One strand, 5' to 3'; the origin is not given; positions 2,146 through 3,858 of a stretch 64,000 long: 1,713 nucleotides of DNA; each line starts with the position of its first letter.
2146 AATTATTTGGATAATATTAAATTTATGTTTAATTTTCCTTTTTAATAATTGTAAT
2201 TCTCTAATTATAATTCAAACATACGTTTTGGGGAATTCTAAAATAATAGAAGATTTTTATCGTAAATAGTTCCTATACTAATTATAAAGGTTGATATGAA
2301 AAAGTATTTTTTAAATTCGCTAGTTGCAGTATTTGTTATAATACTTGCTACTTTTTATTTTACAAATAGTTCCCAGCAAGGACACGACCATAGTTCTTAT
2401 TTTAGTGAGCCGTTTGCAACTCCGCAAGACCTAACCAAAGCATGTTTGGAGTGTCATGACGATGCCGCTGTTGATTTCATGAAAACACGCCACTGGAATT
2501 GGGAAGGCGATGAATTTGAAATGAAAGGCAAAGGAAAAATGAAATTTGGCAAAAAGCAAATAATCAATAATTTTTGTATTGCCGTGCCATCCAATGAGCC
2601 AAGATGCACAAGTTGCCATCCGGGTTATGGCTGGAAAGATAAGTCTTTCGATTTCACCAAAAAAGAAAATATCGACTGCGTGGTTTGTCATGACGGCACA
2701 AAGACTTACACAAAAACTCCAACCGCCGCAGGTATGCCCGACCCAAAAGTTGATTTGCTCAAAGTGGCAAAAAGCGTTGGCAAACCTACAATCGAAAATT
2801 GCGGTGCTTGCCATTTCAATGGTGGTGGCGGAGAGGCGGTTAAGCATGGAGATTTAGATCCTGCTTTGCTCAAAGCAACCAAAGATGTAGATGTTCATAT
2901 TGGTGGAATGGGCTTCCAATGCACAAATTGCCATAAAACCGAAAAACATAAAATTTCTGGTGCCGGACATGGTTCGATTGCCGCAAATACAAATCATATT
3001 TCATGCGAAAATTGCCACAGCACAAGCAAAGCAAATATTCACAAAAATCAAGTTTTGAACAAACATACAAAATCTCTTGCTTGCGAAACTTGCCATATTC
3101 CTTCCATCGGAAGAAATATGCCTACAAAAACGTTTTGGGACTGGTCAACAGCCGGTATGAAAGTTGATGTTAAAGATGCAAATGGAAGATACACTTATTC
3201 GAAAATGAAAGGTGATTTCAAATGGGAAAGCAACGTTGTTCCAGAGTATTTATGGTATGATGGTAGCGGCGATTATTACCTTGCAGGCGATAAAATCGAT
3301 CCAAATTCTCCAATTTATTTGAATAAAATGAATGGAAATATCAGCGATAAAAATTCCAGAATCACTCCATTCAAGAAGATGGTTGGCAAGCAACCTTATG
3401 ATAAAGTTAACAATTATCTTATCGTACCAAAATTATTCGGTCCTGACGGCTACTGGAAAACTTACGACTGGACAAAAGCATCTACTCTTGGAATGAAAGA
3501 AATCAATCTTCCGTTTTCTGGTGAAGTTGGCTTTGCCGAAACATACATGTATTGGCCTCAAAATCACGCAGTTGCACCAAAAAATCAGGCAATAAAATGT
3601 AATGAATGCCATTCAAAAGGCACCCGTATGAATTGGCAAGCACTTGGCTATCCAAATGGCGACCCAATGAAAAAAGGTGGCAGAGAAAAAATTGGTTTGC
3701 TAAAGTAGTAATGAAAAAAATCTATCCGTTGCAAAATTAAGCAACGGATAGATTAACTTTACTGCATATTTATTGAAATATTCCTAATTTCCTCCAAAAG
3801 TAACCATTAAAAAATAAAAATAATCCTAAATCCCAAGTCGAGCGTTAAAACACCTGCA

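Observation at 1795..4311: Isolated, GC-elevated octaheme cytochrome c gene flanked by two ~500-600-bp AT-rich spacers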

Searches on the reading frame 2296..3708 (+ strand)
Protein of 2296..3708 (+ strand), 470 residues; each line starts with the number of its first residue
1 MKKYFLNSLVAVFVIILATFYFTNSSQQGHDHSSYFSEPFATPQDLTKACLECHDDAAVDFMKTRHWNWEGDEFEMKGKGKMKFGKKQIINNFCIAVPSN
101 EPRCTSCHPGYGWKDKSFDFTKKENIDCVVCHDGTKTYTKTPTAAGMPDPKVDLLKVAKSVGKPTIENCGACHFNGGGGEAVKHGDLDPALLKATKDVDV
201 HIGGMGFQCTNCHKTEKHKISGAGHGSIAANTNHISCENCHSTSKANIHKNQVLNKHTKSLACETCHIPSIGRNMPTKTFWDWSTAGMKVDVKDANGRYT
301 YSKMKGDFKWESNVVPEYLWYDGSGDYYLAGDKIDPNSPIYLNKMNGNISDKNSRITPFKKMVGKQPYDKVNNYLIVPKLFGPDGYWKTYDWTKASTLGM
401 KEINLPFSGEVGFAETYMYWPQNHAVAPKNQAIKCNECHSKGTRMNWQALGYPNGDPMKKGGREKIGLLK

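Call 4: search_protein_families(library=ncbifam, proteins=[window:2296-3708:+], max_evalue=0.01)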
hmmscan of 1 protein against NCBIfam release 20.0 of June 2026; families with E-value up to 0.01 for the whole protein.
window:2296-3708:+ (470 aa): 7 families
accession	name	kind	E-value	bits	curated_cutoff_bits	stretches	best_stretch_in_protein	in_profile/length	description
TIGR04315.1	octaheme_Shew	subfamily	1.6e-174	581.1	375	1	31-452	2-440/440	tetrathionate reductase family octaheme c-type cytochrome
TIGR03508.1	decahem_SO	subfamily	1.4e-09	37.9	192.2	1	162-268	30-125/258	DmsE family decaheme c-type cytochrome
TIGR03507.1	decahem_SO1788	subfamily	0.00016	20.3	209.3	1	47-217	510-664/672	OmcA/MtrC family decaheme c-type cytochrome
NF008659.0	PRK11659.1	equivalog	0.00019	21.2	184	0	103-139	137-174/188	cytochrome c nitrite reductase pentaheme subunit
NF041028.1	decahem_GSU2203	exception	0.00039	19.7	325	0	167-268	68-156/317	GSU2203 family decaheme c-type cytochrome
NF045713.1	CxxCH_16_HmcA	equivalog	0.00044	19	400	0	48-174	133-234/541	sulfate respiration complex hexadecaheme cytochrome HmcA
NF041198.1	UshA_like_PCGU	equivalog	0.00075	18.2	275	1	208-269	444-510/519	UshA-like (seleno)protein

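Call 5: search_protein_families(library=pfam, proteins=[window:2296-3708:+], max_evalue=0.01)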
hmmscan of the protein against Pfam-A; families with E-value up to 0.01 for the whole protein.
window:2296-3708:+ (470 aa): 5 families
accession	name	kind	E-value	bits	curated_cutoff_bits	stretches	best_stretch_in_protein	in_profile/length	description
PF11783.13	Cytochrome_cB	-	4.4e-66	222.4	22.1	1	278-441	1-172/173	Cytochrome c bacterial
PF14522.11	Cytochrome_C7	-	4.6e-14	52.4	24.8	3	197-267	4-66/67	Cytochrome c7 and related cytochrome c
PF14537.11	Cytochrom_c3_2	-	1.1e-09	39.1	25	2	101-173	6-64/79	Cytochrome c3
PF09699.15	Paired_CXXCH_1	-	1e-06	28.8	20.6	0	99-136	4-40/41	Doubled CXXCH motif (Paired_CXXCH_1)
PF13435.11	Cytochrome_C554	-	2.2e-05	25.7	20.8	1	49-132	1-83/84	Cytochrome c554 and c-prime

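Call 10: find_encoding_contigs(protein=window:2296-3708:+, flank=10000, max_places=6)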
Protein window:2296-3708:+ (470 aa): no gene with exactly this product is on record in the collection.

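Call 12: find_homologous_proteins(query=window:2296-3708:+, max_evalue=1e-10)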
Query window:2296-3708:+ (470 aa): 5248 proteins with E <= 1e-10 among 8000 candidates; the best 120 are listed.
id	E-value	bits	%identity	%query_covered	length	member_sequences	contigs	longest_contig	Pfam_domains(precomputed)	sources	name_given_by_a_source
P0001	0.0e+0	1049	92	99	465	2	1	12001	PF11783.14,PF09699.16,PF14537.12,PF13435.12,PF14522.12,PF22113.2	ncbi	-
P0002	4.0e-261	885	74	100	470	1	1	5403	PF11783.14,PF14537.12,PF13435.12,PF14522.12,PF22113.2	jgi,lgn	-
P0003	5.6e-247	838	74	98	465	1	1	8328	PF11783.14,PF14537.12,PF13435.12,PF14522.12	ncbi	-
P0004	5.4e-242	822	72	98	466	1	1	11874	PF11783.14,PF14537.12,PF13435.12,PF14522.12,PF22113.2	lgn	-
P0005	2.5e-241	820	72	94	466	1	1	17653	PF11783.14,PF14537.12,PF14522.12,PF22113.2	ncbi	-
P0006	1.1e-239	814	71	100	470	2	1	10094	PF11783.14,PF14537.12,PF13435.12,PF14522.12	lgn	-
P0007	2.0e-228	777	67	100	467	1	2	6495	PF11783.14,PF14537.12,PF13435.12,PF14522.12,PF22113.2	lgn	-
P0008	6.8e-222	756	66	100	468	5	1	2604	PF11783.14,PF09699.16,PF14537.12,PF13435.12,PF14522.12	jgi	-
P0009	3.4e-221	753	65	100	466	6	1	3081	PF11783.14,PF09699.16,PF14537.12,PF13435.12,PF14522.12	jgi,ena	-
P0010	1.3e-219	748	65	98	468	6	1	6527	PF11783.14,PF14537.12,PF14522.12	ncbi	-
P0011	8.9e-218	742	66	98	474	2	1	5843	PF11783.14,PF14537.12,PF13435.12,PF14522.12,PF22113.2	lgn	-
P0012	5.2e-215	733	65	100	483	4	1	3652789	PF11783.14,PF14537.12,PF13435.12,PF14522.12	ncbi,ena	-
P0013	1.3e-214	732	63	100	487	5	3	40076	PF11783.14,PF09699.16,PF14537.12,PF13435.12,PF14522.12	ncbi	-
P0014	3.3e-212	724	69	94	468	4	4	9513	PF11783.14,PF14537.12,PF13435.12,PF14522.12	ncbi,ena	-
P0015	1.8e-209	715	64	98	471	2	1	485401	PF11783.14,PF14537.12,PF13435.12,PF14522.12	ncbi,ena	-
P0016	2.4e-208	711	62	99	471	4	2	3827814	PF11783.14,PF14537.12,PF13435.12,PF14522.12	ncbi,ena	-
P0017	3.0e-207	707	62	98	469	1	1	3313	PF11783.14,PF14537.12,PF13435.12,PF14522.12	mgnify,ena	mgnify:CR=1 FL=1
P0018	5.8e-197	673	59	98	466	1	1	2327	PF11783.14,PF14537.12,PF13435.12,PF14522.12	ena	-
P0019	3.6e-194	664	60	97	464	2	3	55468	PF11783.14,PF14537.12,PF14522.12,PF22113.2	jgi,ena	-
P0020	9.3e-193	660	59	98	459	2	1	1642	PF11783.14,PF14537.12,PF14522.12,PF22113.2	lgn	-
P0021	9.6e-191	653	62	93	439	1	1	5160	PF11783.14,PF14537.12,PF14522.12,PF22113.2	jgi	-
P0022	1.7e-190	652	59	96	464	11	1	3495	PF11783.14,PF14537.12,PF14522.12,PF22113.2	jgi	-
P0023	2.3e-189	648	60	97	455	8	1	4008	PF11783.14,PF14537.12,PF14522.12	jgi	-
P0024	3.7e-189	648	59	94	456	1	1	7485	PF11783.14,PF14537.12,PF14522.12,PF22113.2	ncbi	-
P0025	3.7e-188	644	60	92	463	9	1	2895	PF11783.14,PF14537.12,PF14522.12,PF22113.2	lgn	-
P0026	3.8e-188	644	60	96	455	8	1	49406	PF11783.14,PF14537.12,PF13435.12,PF14522.12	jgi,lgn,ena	-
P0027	7.6e-187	640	60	96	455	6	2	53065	PF11783.14,PF14537.12,PF13435.12,PF14522.12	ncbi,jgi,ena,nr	ncbi:MAG TPA: tetrathionate reductase family octaheme c-type cytochrome [Ignavibacteriaceae bacteriu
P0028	8.1e-187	640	58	99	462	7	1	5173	PF11783.14,PF14537.12,PF13435.12,PF14522.12,PF22113.2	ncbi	-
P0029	1.8e-186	639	66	81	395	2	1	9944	PF11783.14,PF14537.12,PF14522.12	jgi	-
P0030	4.7e-186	637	56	100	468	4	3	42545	PF11783.14,PF14537.12,PF14522.12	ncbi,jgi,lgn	ncbi:tetrathionate reductase family octaheme c-type cytochrome [Candidatus Kapaibacterium sp.]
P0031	7.8e-186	637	61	92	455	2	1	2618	PF11783.14,PF14537.12,PF14522.12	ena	-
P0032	7.8e-186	637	58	98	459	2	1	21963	PF11783.14,PF14537.12,PF14522.12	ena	-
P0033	7.8e-186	637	56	97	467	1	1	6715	PF11783.14,PF14537.12,PF13435.12,PF14522.12,PF22113.2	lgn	-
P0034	1.3e-185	636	59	97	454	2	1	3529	PF11783.14,PF14537.12,PF14522.12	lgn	-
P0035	1.4e-185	636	58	99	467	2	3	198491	PF11783.14,PF14537.12,PF14522.12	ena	-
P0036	2.4e-185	635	58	98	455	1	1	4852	PF11783.14,PF14537.12,PF14522.12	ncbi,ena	-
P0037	4.0e-185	634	58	96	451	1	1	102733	PF11783.14,PF14537.12,PF13435.12,PF14522.12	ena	-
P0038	4.1e-185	634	58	98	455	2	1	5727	PF11783.14,PF14537.12,PF14522.12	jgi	jgi:octaheme c-type cytochrome (tetrathionate reductase family)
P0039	1.5e-184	632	58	96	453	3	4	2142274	PF11783.14,PF14537.12,PF14522.12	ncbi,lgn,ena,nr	ncbi:MAG TPA: tetrathionate reductase family octaheme c-type cytochrome [Melioribacteraceae bacteriu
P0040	2.0e-184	632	57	96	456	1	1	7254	PF11783.14,PF14537.12,PF14522.12,PF22113.2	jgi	-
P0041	2.5e-184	632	58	98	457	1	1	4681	PF11783.14,PF14537.12,PF14522.12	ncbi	-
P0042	2.6e-184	632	56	95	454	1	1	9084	PF11783.14,PF14537.12,PF13435.12,PF14522.12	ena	-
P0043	6.2e-184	630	59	96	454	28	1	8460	PF11783.14,PF14522.12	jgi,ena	-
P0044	6.4e-184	630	54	97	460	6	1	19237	PF11783.14,PF14537.12,PF13435.12,PF14522.12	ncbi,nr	ncbi:MAG: tetrathionate reductase family octaheme c-type cytochrome [Ignavibacteriales bacterium]|nr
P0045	7.0e-184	630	59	97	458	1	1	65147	PF11783.14,PF14537.12,PF14522.12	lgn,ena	-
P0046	7.7e-184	630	58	97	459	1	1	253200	PF11783.14,PF14537.12,PF13435.12,PF14522.12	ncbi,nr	ncbi:MAG: tetrathionate reductase family octaheme c-type cytochrome [Melioribacteraceae bacterium]|n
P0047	8.1e-184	630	59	96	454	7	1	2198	PF11783.14,PF14537.12,PF14522.12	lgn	-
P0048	8.1e-184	630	57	96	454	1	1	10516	PF11783.14,PF14537.12,PF14522.12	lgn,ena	-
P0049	9.1e-184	630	58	99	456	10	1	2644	PF11783.14,PF14537.12,PF13435.12,PF14522.12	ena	-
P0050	1.3e-183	629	58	97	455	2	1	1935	PF11783.14,PF14537.12,PF14522.12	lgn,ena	-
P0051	3.4e-183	628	58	95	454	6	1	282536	PF11783.14,PF14537.12,PF13435.12,PF14522.12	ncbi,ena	-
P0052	3.8e-183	628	58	97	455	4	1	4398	PF11783.14,PF14537.12,PF14522.12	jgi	jgi:octaheme c-type cytochrome (tetrathionate reductase family)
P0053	5.3e-183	627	58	96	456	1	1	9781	PF11783.14,PF14537.12,PF14522.12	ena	-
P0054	5.6e-183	627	58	97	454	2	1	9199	PF11783.14,PF14537.12,PF14522.12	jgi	jgi:octaheme c-type cytochrome (tetrathionate reductase family)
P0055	7.6e-183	627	57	96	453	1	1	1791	PF11783.14,PF14537.12,PF14522.12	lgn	-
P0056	1.0e-182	626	59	94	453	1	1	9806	PF11783.14,PF14537.12,PF14522.12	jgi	jgi:octaheme c-type cytochrome (tetrathionate reductase family)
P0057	1.4e-182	626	57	97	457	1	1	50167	PF11783.14,PF14522.12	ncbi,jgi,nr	ncbi:MAG: tetrathionate reductase family octaheme c-type cytochrome [Chlorobi bacterium]|nr:tetrathi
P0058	1.7e-182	626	58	97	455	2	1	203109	PF11783.14,PF14537.12,PF14522.12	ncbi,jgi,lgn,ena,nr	ncbi:MAG: tetrathionate reductase family octaheme c-type cytochrome [Bacteroidetes bacterium]|nr:tet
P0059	1.7e-182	626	56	97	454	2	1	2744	PF11783.14,PF14537.12,PF14522.12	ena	-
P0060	2.1e-182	625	57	99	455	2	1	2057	PF11783.14,PF14537.12,PF14522.12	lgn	-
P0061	2.5e-182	625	58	96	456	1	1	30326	PF11783.14,PF14537.12,PF14522.12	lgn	-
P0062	2.5e-182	625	57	97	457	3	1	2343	PF11783.14,PF14537.12,PF14522.12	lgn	-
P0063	3.1e-182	625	59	92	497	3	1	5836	PF11783.14,PF14537.12,PF14522.12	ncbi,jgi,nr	ncbi:MAG TPA: tetrathionate reductase family octaheme c-type cytochrome [Bacteroides sp.]|nr:tetrath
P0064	5.1e-182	624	57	96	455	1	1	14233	PF11783.14,PF14537.12,PF14522.12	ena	-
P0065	6.2e-182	624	56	97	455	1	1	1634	PF11783.14,PF14537.12,PF14522.12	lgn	-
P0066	8.7e-182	623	58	96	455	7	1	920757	PF11783.14,PF14537.12,PF14522.12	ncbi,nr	ncbi:MAG: tetrathionate reductase family octaheme c-type cytochrome [Bacteroidetes bacterium]|nr:tet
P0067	1.1e-181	623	55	99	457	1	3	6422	PF11783.14,PF14537.12,PF14522.12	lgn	-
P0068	2.0e-181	622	57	97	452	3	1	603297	PF11783.14,PF14537.12,PF13435.12,PF14522.12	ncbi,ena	-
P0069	2.7e-181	622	58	97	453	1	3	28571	PF11783.14,PF14537.12,PF14522.12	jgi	-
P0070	4.0e-181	621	57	96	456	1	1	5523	PF11783.14,PF14537.12,PF14522.12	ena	-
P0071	4.0e-181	621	55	98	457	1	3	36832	PF11783.14,PF14537.12,PF14522.12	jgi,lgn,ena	-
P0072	4.1e-181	621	59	92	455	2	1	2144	PF11783.14,PF14537.12,PF14522.12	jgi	-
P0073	4.1e-181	621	56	99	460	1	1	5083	PF11783.14,PF14522.12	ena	-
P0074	4.6e-181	621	57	97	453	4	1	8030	PF11783.14,PF14537.12,PF14522.12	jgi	jgi:octaheme c-type cytochrome (tetrathionate reductase family)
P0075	5.5e-181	621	56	95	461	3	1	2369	PF11783.14,PF14537.12,PF14522.12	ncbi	-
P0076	6.8e-181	620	55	97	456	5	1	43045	PF11783.14,PF14537.12,PF14522.12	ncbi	ncbi:MAG: tetrathionate reductase family octaheme c-type cytochrome [Bacteroidales bacterium]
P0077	7.7e-181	620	57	96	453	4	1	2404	PF11783.14,PF14537.12,PF14522.12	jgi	jgi:octaheme c-type cytochrome (tetrathionate reductase family)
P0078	7.7e-181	620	58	93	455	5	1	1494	PF11783.14,PF14537.12,PF14522.12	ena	-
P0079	1.2e-180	620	56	99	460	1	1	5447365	PF11783.14,PF14537.12,PF14522.12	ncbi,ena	-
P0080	1.2e-180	620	59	96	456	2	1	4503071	PF11783.14,PF14522.12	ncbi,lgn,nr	ncbi:MAG: tetrathionate reductase family octaheme c-type cytochrome [Ignavibacteriae bacterium]|nr:t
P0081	1.6e-180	619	58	92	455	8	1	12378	PF11783.14,PF14537.12,PF14522.12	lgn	-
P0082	1.7e-180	619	56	94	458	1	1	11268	PF11783.14,PF14537.12,PF13435.12,PF14522.12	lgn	-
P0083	2.0e-180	619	57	95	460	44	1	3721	PF11783.14,PF14537.12,PF14522.12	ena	-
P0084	2.8e-180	618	59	94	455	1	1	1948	PF11783.14,PF14537.12,PF14522.12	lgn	-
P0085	3.9e-180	618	57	98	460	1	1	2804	PF11783.14,PF14522.12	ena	-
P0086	3.9e-180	618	57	99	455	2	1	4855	PF11783.14,PF14537.12,PF14522.12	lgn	-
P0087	4.7e-180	618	57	97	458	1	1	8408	PF11783.14,PF14537.12,PF14522.12,PF22113.2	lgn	-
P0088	5.5e-180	617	57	96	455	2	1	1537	PF11783.14,PF14537.12,PF13435.12,PF14522.12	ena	-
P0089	5.8e-180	617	57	98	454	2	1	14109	PF11783.14,PF14537.12,PF14522.12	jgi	-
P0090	6.5e-180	617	57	96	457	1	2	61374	PF11783.14,PF14537.12,PF14522.12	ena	-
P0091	7.8e-180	617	57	99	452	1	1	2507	PF11783.14,PF14537.12,PF14522.12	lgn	-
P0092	8.8e-180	617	56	97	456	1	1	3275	PF11783.14,PF14537.12,PF14522.12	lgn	-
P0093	1.6e-179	616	58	96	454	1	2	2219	PF11783.14,PF14537.12,PF14522.12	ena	-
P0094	2.4e-179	615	58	96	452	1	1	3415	PF11783.14,PF14537.12,PF14522.12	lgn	-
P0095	2.5e-179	615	57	94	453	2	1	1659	PF11783.14,PF14522.12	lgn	-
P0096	2.6e-179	615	58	95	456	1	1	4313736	PF11783.14,PF14537.12,PF14522.12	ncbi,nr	ncbi:MAG: tetrathionate reductase family octaheme c-type cytochrome [Ignavibacteriae bacterium]|nr:t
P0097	4.0e-179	615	59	95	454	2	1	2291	PF11783.14,PF14537.12,PF14522.12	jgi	jgi:octaheme c-type cytochrome (tetrathionate reductase family)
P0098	4.2e-179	615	58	96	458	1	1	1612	PF11783.14,PF14537.12,PF14522.12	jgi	-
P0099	4.5e-179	614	57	94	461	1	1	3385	PF11783.14,PF14537.12,PF14522.12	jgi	-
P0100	4.9e-179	614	57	97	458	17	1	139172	PF11783.14,PF14537.12,PF14522.12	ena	-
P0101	5.0e-179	614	56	96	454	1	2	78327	PF11783.14,PF14537.12,PF14522.12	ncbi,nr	ncbi:MAG: tetrathionate reductase family octaheme c-type cytochrome [Bacteroidales bacterium]|nr:tet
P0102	6.2e-179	614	56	97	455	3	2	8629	PF11783.14,PF14537.12,PF13435.12,PF14522.12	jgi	jgi:octaheme c-type cytochrome (tetrathionate reductase family)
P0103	6.4e-179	614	58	92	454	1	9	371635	PF11783.14,PF14537.12,PF14522.12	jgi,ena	jgi:octaheme c-type cytochrome (tetrathionate reductase family)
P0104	8.3e-179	614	59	93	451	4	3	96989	PF11783.14,PF14537.12,PF14522.12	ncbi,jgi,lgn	jgi:octaheme c-type cytochrome (tetrathionate reductase family)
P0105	9.0e-179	613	58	99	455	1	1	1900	PF11783.14,PF14537.12,PF14522.12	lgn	-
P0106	1.1e-178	613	58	93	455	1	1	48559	PF11783.14,PF14537.12,PF14522.12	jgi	jgi:octaheme c-type cytochrome (tetrathionate reductase family)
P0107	1.2e-178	613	57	92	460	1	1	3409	PF11783.14,PF14537.12,PF14522.12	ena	-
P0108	1.3e-178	613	57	96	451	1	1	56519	PF11783.14,PF14537.12,PF14522.12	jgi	-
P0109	1.4e-178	613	56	98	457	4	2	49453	PF11783.14,PF14537.12,PF14522.12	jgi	jgi:octaheme c-type cytochrome (tetrathionate reductase family)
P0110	1.7e-178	613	58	94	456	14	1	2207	PF11783.14,PF14537.12,PF14522.12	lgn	-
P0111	1.9e-178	612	56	97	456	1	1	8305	PF11783.14,PF14537.12,PF14522.12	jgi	jgi:octaheme c-type cytochrome (tetrathionate reductase family)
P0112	2.0e-178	612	58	94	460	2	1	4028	PF11783.14,PF14537.12,PF13435.12,PF14522.12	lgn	-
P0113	2.8e-178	612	56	96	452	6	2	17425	PF11783.14,PF14537.12,PF14522.12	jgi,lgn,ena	-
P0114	4.2e-178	611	55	97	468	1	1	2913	PF11783.14,PF14537.12,PF14522.12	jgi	-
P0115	4.4e-178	611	55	97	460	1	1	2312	PF11783.14,PF14537.12,PF14522.12,PF22113.2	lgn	-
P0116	4.6e-178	611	56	98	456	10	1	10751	PF11783.14,PF14537.12,PF14522.12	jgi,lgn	-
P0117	5.8e-178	611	55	97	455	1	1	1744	PF11783.14,PF14537.12,PF14522.12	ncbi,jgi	-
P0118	6.5e-178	611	57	97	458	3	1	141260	PF11783.14,PF14537.12,PF14522.12,PF22113.2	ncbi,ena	-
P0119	7.5e-178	610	56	97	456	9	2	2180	PF11783.14,PF14537.12,PF13435.12,PF14522.12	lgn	-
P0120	7.8e-178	610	56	98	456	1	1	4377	PF11783.14,PF14537.12,PF14522.12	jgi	-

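Call 13: find_related_loci(query=window:2296-3708:+, collection=genome_contigs, flank=10000)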
Query window:2296-3708:+ (470 aa) in genome_contigs; peptide patterns used: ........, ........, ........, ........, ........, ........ (x = any residue, [..] = any of these).
77 stretches matched a pattern; 36 encode a relative of the query (tblastn E <= 1e-3); 36 distinct loci.
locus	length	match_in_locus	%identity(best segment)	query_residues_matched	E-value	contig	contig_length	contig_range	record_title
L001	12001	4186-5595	92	1-470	0e+0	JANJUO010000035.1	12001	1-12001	MAG: bacterium isolate RXS1_metabat.bin.37 RXS1_k141_297974, whole genome shotgun sequence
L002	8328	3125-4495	74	10-469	0e+0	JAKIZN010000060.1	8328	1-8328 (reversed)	MAG: Bacteroidetes bacterium isolate UR.bin11 UR_contig_26912, whole genome shotgun sequence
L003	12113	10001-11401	63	1-470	0e+0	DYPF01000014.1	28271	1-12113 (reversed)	MAG TPA_asm: Chloroherpeton thalassium isolate SulCav_GS09_5_32_15 SulCav_GS09_5_2538_length_28271_cov_8_328502, whole g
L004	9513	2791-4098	69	31-470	0e+0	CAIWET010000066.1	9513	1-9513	MAG: uncultured Ignavibacteria bacterium isolate Loclat_bin-16206 genome assembly, contig: bin-16206:066/654, whole geno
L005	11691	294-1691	58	3-464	2e-178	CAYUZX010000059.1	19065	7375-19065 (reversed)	MAG TPA_asm: uncultured Prolixibacteraceae bacterium isolate SRP178699_co1_420 genome assembly, contig: NODE_3513_length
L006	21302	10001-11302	57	29-464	2e-168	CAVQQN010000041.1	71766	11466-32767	MAG: uncultured Ignavibacteriaceae bacterium isolate MFD01299.bin.2.218 genome assembly, contig: contig_38585, whole gen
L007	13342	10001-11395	51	7-459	4e-153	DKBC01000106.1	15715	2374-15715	MAG TPA_asm: Betaproteobacteria bacterium UBA6910 UBA6910_contig_2131, whole genome shotgun sequence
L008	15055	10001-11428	49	2-465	2e-150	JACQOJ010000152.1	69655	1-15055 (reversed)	MAG: Betaproteobacteria bacterium isolate NC_groundwater_1278_Ag_S-0.2um_63_71 S_p2_S4_coassembly_k141_4043721, whole ge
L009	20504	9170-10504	51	8-461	3e-150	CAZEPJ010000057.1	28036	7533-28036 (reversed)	MAG TPA_asm: uncultured Desulfarculaceae bacterium isolate binchicken_co107_236 genome assembly, contig: NODE_4226_lengt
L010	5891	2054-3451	49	1-459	6e-151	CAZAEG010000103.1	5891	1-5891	MAG TPA_asm: uncultured Enterobacteriaceae bacterium isolate binchicken_co31_386 genome assembly, contig: k141_305446, w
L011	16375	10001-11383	50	12-459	6e-150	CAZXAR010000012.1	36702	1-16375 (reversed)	MAG TPA_asm: uncultured Enterobacteriaceae bacterium isolate binchicken_co21_395 genome assembly, contig: NODE_364_lengt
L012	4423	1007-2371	52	14-463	3e-153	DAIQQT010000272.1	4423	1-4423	MAG TPA_asm: Trichlorobacter sp. isolate CTOTU29515 NODE_10992_length_4423_cov_6.595696, whole genome shotgun sequence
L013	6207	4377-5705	52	31-469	2e-148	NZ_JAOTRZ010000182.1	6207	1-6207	MAG: Trichlorobacter sp. isolate MAG11 5109_A_contig_961, whole genome shotgun sequence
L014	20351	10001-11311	53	31-463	4e-147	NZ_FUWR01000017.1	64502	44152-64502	Trichlorobacter thiogenes strain ATCC BAA-34, whole genome shotgun sequence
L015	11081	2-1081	63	106-464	5e-146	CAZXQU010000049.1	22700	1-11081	MAG TPA_asm: uncultured Prolixibacteraceae bacterium isolate SRP178699_co1_374 genome assembly, contig: NODE_2662_length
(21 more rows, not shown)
